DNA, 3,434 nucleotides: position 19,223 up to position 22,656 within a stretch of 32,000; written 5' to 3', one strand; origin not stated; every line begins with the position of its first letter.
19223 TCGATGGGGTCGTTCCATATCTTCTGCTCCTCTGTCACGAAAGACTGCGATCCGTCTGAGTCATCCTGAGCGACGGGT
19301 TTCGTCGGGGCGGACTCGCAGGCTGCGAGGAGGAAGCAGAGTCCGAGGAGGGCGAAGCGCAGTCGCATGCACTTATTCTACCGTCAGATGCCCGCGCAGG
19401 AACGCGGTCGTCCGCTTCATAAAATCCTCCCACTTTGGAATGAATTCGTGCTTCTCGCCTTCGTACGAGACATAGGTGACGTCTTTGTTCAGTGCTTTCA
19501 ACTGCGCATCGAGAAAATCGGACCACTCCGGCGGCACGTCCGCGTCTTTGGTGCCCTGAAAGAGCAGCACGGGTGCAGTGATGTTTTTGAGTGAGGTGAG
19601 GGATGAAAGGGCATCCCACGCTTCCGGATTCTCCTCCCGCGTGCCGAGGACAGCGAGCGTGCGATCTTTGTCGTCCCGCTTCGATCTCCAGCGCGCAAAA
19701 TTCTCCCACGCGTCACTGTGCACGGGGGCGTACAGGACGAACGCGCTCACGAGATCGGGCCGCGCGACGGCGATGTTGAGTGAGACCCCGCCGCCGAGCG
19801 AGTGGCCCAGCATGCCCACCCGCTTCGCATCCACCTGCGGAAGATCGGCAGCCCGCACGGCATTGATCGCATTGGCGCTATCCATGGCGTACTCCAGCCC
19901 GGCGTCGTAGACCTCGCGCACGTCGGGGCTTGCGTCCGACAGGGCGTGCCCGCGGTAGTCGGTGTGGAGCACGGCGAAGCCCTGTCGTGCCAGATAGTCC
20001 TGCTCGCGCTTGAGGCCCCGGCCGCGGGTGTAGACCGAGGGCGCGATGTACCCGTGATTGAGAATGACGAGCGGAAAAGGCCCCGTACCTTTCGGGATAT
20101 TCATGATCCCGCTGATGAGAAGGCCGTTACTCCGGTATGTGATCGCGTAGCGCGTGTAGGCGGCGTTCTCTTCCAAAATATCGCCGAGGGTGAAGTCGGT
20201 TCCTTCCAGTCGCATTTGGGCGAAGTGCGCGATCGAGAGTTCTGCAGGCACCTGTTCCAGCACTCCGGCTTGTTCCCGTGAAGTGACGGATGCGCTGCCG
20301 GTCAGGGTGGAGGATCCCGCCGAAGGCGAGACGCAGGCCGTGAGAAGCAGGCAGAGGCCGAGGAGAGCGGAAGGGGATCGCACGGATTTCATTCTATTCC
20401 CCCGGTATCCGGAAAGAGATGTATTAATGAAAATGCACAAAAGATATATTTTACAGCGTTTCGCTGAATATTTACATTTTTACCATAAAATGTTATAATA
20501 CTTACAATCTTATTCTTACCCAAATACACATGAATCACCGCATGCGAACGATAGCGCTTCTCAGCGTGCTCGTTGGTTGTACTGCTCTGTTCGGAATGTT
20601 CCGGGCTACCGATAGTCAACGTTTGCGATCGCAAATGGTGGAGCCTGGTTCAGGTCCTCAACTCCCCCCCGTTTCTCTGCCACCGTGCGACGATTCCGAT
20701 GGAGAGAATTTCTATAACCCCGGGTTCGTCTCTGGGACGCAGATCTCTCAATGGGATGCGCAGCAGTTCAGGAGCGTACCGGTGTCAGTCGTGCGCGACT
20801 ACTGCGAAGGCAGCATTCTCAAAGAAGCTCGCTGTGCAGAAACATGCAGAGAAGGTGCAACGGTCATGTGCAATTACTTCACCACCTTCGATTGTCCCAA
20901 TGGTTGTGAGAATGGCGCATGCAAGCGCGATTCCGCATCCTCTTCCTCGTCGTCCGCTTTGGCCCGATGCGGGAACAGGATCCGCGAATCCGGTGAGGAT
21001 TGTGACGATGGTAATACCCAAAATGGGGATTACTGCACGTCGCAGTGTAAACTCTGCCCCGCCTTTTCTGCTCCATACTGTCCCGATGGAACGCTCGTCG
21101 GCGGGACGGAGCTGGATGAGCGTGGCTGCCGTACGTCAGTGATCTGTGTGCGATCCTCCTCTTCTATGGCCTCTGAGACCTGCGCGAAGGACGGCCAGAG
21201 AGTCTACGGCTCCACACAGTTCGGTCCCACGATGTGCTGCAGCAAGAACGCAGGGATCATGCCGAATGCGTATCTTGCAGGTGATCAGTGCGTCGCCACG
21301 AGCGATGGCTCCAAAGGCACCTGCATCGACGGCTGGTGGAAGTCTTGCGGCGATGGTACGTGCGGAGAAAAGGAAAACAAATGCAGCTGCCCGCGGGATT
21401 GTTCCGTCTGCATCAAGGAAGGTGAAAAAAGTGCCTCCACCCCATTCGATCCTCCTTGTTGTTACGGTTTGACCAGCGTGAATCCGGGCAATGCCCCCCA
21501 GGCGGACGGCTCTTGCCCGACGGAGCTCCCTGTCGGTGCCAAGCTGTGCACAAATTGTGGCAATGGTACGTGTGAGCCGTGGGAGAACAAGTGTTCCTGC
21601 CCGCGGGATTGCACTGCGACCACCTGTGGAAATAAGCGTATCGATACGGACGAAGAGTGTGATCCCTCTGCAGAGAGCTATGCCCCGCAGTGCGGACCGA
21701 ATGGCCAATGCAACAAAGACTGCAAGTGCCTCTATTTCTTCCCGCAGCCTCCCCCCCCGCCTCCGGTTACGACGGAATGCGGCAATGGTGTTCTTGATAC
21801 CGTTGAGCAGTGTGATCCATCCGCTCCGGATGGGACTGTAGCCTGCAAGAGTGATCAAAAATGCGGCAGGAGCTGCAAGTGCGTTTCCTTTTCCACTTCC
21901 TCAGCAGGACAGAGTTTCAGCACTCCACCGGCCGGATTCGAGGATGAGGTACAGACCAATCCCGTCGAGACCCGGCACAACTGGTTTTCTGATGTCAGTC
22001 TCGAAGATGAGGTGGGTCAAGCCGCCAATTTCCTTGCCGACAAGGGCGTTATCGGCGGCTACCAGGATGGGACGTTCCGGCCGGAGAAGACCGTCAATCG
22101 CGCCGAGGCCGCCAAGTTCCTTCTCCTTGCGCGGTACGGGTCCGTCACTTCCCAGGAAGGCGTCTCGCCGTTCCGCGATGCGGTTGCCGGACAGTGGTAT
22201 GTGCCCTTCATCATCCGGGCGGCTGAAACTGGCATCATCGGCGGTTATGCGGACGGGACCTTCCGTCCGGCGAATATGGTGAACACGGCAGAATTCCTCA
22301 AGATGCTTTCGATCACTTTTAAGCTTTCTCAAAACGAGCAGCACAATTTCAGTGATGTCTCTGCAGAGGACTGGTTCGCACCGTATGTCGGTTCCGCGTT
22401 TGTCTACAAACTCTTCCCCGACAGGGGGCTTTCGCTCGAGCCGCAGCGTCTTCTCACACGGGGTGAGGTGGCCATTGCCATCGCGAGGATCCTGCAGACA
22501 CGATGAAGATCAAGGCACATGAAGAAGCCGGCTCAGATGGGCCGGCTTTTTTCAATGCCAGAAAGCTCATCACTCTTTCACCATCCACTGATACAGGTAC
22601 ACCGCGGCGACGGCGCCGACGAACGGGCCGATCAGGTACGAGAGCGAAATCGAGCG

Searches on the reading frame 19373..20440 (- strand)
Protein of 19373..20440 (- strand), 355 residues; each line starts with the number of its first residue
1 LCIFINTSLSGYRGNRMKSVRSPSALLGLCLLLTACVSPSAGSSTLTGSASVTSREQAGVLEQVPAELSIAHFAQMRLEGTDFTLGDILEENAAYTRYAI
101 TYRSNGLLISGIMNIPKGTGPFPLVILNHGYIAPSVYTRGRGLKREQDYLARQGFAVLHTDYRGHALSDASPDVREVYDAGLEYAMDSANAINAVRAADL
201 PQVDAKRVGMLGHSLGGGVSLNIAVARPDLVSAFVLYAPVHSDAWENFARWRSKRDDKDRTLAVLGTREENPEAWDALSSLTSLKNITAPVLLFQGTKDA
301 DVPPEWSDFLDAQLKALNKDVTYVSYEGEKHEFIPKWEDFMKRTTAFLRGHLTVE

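Call 20: search_protein_families(library=pfam, proteins=[window:19373-20440:-], max_evalue=0.001)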
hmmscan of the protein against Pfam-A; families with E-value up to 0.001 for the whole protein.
window:19373-20440:- (355 aa): 12 families
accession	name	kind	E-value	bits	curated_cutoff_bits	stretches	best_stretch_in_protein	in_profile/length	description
PF12146.15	Hydrolase_4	-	3.3e-18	66.3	27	1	146-246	23-116/239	Serine aminopeptidase, S33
PF00326.27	Peptidase_S9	-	6.2e-18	65.5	22.6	1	145-351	5-209/213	Prolyl oligopeptidase family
PF00561.26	Abhydrolase_1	-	8.8e-17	62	25.8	1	123-251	1-119/245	alpha/beta hydrolase fold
PF01738.24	DLH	-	1.3e-10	41.6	21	1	147-336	34-191/217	Dienelactone hydrolase family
PF02129.25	Peptidase_S15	-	4.4e-10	40.1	23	1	115-242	11-131/262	X-Pro dipeptidyl-peptidase (S15 family)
PF20434.5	BD-FAE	-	2.8e-09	37.2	26.8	1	117-314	8-215/215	BD-FAE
PF12697.13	Abhydrolase_6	-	2e-08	35.6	26.3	1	148-311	21-188/217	Alpha/beta hydrolase family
PF12740.14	PETase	-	2.8e-08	33.9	28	1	143-246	70-165/263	PET hydrolase-like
PF05448.18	AXE1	-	2.6e-07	30.1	21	1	128-243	107-212/321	Acetyl xylan esterase (AXE1)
PF07859.19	Abhydrolase_3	-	9.7e-07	29.2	25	1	186-334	50-209/210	alpha/beta hydrolase fold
PF00756.26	Esterase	-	1e-05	25.9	22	1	204-343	113-243/251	Putative esterase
PF06500.17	FrsA-like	-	1.8e-05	24.2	22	1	103-241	175-301/414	Esterase FrsA-like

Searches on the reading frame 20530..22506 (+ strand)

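Call 20: search_protein_families(library=pfam, proteins=[window:20530-22506:+], max_evalue=0.001)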
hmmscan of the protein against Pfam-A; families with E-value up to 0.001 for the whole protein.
window:20530-22506:+ (658 aa): 2 families
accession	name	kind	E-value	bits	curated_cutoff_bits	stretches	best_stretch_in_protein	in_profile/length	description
PF00395.25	SLH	-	1.2e-23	83.2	20.8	2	486-528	2-44/44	S-layer homology domain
PF13948.11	DUF4215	-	0.00077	20.2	27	1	146-174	20-47/47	Domain of unknown function (DUF4215)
